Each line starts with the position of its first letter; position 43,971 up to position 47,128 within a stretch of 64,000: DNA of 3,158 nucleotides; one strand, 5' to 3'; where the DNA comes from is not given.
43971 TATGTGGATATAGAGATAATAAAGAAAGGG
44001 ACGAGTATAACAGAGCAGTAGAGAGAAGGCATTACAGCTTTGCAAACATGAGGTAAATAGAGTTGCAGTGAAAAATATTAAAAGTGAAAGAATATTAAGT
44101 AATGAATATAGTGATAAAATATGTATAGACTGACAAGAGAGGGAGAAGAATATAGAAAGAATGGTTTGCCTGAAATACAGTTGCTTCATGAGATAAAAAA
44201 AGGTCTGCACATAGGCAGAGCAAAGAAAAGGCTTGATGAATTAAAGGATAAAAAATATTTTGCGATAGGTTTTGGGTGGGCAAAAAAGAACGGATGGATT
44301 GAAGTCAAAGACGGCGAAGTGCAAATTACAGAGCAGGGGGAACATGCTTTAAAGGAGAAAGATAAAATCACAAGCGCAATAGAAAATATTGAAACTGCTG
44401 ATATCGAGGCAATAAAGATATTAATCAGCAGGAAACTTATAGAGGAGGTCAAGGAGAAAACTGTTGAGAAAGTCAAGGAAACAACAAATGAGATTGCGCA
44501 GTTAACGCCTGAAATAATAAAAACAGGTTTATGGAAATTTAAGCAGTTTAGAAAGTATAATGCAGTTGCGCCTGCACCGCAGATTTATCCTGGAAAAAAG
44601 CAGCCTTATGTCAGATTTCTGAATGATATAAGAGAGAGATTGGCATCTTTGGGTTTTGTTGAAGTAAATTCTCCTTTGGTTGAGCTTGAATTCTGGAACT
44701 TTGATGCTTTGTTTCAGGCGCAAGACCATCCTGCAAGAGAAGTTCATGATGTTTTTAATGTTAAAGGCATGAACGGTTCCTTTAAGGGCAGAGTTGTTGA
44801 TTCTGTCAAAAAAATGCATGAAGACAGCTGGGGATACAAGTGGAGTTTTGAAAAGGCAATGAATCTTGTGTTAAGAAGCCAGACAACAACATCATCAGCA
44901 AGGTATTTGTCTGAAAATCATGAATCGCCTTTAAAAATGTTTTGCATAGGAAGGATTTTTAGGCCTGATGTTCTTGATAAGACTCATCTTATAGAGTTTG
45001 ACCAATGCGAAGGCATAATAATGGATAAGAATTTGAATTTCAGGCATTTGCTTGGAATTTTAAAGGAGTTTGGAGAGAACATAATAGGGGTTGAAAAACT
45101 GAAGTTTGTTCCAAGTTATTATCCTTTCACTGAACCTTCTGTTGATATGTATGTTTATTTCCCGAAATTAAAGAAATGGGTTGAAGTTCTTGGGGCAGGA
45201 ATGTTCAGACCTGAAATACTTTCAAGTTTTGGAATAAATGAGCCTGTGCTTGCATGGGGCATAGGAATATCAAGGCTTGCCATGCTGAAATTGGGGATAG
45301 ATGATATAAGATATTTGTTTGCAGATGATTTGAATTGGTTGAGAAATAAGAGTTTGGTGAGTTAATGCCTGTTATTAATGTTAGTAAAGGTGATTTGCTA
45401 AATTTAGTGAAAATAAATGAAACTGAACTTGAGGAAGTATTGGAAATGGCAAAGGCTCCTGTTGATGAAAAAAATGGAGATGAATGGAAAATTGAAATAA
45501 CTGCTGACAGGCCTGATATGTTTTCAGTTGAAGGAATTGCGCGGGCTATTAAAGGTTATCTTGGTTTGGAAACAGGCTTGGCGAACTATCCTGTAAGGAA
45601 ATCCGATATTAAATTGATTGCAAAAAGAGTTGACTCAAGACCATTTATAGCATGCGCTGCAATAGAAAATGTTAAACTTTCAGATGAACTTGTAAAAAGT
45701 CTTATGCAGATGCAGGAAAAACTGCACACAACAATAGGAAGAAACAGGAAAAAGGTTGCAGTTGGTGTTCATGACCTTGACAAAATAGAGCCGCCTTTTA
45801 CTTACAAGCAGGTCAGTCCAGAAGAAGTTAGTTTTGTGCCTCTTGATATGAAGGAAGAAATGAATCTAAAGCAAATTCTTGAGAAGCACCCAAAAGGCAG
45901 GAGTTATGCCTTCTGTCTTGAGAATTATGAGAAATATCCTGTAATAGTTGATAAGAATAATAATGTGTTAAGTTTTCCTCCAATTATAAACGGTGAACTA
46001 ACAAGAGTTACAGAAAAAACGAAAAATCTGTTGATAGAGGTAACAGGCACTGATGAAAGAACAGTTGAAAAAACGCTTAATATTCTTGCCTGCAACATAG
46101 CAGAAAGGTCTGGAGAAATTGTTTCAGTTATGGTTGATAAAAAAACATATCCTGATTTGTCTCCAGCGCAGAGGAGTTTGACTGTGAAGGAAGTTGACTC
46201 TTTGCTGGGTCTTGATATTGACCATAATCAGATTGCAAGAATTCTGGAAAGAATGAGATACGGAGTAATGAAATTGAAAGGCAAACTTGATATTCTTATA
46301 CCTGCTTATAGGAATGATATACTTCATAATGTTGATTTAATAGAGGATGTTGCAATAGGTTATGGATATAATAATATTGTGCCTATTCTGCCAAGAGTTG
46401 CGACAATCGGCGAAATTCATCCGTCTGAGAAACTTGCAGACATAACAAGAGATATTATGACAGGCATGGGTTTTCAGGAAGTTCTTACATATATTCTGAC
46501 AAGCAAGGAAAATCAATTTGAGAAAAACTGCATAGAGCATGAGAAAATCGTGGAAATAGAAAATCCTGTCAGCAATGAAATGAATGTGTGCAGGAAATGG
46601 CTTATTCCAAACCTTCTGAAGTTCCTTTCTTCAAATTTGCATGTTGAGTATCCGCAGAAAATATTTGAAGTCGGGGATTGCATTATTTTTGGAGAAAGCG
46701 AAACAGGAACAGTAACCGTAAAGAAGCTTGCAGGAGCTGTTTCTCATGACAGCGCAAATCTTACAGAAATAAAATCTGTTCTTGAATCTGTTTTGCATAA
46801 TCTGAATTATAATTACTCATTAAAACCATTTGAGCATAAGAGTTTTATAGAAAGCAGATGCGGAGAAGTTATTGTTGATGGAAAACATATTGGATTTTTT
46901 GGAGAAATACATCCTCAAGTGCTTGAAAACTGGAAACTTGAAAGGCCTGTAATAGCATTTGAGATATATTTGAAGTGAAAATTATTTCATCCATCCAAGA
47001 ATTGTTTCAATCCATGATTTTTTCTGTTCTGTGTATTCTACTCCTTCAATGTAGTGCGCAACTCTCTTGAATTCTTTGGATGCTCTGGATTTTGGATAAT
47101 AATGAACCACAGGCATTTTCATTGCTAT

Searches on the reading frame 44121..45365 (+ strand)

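Call 32: search_protein_families(library=pfam, proteins=[window:44121-45365:+])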
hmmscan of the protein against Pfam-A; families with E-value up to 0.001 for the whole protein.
window:44121-45365:+ (414 aa): 4 families
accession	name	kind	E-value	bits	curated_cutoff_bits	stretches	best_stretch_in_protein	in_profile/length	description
PF01409.25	tRNA-synt_2d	-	1.3e-86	290.5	19.8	1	145-409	1-245/246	tRNA synthetases class II core domain (F)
PF18553.7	PheRS_DBD3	-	5.9e-07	30.1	26.6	1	17-70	2-55/61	PheRS DNA binding domain 3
PF17759.6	tRNA_synthFbeta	-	6.5e-07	29.5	22.4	1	251-378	74-209/214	Phenylalanyl tRNA synthetase beta chain CLM domain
PF00152.25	tRNA-synt_2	-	0.00062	19.4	25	0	272-297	93-118/308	tRNA synthetases class II (D, K and N)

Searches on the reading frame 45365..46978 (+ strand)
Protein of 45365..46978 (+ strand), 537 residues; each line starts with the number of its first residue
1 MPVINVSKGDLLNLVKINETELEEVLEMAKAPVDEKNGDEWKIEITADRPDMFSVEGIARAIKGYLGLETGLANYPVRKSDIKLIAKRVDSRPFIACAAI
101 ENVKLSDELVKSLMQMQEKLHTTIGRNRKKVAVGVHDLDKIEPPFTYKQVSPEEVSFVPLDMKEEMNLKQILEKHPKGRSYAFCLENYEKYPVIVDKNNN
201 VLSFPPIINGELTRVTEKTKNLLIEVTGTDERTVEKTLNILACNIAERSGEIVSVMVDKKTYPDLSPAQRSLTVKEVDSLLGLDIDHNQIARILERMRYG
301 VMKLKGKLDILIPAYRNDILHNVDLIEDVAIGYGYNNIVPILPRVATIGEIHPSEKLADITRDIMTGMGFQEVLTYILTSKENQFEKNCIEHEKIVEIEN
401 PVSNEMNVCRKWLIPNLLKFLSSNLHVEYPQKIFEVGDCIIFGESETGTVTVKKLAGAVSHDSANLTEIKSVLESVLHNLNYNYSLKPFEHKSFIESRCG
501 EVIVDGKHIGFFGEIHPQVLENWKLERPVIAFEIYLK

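Call 32: search_protein_families(library=pfam, proteins=[window:45365-46978:+])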
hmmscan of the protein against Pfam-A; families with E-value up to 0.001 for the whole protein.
window:45365-46978:+ (537 aa): 4 families
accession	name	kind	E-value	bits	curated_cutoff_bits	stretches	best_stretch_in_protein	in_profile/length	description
PF17759.6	tRNA_synthFbeta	-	2.1e-47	161.8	22.4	1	340-536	3-214/214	Phenylalanyl tRNA synthetase beta chain CLM domain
PF03484.21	B5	-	8.9e-24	83.9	28.6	1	272-335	3-67/67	tRNA synthetase B5 domain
PF03483.22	B3_4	-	1.7e-12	47.7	29.3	1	132-239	52-137/174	B3/4 domain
PF18262.7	PhetRS_B1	-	3.1e-06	27.8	26.8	1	21-67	34-82/83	Phe-tRNA synthetase beta subunit B1 domain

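Call 41: find_homologous_proteins(query=window:45365-46978:+, max_evalue=1e-30)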
Query window:45365-46978:+ (537 aa): 7521 proteins with E <= 1e-30 among 8000 candidates; the best 120 are listed.
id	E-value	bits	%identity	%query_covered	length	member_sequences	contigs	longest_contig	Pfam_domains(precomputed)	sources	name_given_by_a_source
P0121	0.0e+0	1196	100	100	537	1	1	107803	PF03483.23,PF03484.22,PF17759.7,PF18262.8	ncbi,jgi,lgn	-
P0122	1.4e-285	966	77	100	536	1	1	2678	PF03483.23,PF03484.22,PF17759.7,PF18262.8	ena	-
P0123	2.0e-229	781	65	100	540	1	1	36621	PF03483.23,PF03484.22,PF17759.7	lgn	-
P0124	3.7e-229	780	63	100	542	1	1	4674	PF03483.23,PF01409.26,PF03484.22,PF17759.7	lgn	-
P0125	7.7e-229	779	63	100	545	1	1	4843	PF03483.23,PF03484.22,PF17759.7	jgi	jgi:phenylalanyl-tRNA synthetase beta chain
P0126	1.1e-220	752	62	100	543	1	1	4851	PF03483.23,PF03484.22,PF17759.7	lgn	-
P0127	1.4e-218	745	61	100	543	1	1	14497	PF03483.23,PF03484.22,PF17759.7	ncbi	-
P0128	9.0e-214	729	60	100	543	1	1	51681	PF03483.23,PF03484.22,PF17759.7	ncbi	-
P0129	1.9e-209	715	59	100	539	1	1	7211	PF03483.23,PF01409.26,PF03484.22,PF17759.7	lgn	-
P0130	1.5e-207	709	60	99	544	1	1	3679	PF03483.23,PF03484.22,PF17759.7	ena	-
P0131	3.2e-205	701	60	99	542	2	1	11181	PF03483.23,PF01409.26,PF03484.22,PF17759.7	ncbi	-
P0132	3.7e-205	701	58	100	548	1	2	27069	PF03483.23,PF03484.22,PF17759.7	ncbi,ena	-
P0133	5.7e-205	700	58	100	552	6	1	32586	PF03483.23,PF01409.26,PF03484.22,PF17759.7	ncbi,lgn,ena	-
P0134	1.6e-203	695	58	100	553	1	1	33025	PF03483.23,PF01409.26,PF03484.22,PF17759.7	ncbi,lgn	-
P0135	5.7e-203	693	58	99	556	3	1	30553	PF03483.23,PF01409.26,PF03484.22,PF17759.7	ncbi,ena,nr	ncbi:MAG TPA: phenylalanine--tRNA ligase subunit beta [Nanoarchaeota archaeon]|nr:phenylalanine--tRN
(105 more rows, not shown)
